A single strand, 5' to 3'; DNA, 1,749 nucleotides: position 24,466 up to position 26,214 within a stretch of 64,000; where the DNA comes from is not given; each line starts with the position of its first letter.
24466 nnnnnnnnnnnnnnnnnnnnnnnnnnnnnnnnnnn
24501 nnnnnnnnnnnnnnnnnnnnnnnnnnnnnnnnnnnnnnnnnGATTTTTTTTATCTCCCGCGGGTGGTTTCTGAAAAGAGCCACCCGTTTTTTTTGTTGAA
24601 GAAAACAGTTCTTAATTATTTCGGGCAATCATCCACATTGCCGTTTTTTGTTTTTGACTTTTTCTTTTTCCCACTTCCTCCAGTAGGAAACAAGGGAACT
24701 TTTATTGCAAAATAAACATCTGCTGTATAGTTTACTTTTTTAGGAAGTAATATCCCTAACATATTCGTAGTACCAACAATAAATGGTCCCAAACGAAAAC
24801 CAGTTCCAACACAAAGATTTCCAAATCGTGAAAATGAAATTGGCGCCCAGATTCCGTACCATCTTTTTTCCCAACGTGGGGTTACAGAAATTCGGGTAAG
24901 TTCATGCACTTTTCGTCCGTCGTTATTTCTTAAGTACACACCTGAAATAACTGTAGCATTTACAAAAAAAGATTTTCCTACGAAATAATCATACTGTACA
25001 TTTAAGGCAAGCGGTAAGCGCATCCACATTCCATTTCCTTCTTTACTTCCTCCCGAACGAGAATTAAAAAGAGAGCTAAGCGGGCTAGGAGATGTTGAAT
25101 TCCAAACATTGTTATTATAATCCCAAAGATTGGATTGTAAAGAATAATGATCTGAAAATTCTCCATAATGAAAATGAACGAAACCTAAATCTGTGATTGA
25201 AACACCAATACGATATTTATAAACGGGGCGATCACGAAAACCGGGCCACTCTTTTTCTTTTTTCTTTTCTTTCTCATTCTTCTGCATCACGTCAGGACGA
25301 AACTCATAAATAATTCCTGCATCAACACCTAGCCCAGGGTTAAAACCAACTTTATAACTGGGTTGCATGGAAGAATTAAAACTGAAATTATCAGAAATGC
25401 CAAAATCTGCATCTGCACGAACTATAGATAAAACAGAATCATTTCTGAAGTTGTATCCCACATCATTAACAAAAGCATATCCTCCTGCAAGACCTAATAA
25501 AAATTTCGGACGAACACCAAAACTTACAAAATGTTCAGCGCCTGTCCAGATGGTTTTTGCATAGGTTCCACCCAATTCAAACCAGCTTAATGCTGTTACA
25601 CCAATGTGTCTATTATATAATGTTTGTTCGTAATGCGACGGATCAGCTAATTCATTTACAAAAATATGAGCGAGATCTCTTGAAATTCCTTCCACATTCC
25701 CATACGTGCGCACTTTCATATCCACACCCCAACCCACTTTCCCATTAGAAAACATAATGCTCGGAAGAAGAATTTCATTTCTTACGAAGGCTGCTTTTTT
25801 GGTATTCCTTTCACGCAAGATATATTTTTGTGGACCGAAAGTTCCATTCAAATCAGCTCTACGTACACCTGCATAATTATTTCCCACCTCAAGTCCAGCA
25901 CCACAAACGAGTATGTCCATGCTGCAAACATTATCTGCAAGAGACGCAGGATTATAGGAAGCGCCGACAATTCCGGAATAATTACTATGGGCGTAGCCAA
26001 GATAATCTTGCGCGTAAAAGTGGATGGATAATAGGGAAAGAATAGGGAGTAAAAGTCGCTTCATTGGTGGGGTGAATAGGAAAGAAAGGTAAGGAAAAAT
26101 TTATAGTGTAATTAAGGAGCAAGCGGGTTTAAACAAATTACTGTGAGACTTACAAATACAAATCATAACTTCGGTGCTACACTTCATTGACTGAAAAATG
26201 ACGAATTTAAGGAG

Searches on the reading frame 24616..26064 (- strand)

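Call 4: search_protein_families(library=pfam, proteins=[window:24616-26064:-], max_evalue=0.1)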
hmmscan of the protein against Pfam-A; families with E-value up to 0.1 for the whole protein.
window:24616-26064:- (482 aa): 2 families
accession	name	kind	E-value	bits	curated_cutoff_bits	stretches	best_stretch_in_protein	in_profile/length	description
PF18990.6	DUF5723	-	8.9e-25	88.6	26.8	1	39-432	1-375/376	Family of unknown function (DUF5723)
PF13729.12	TraF_2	-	0.0013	18.5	25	1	105-189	91-165/264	F plasmid transfer operon, TraF, protein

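Call 5: search_protein_families(library=ncbifam, proteins=[window:24616-26064:-], max_evalue=0.1)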
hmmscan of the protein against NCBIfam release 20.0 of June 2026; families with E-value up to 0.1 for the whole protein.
window:24616-26064:- (482 aa): 0 families
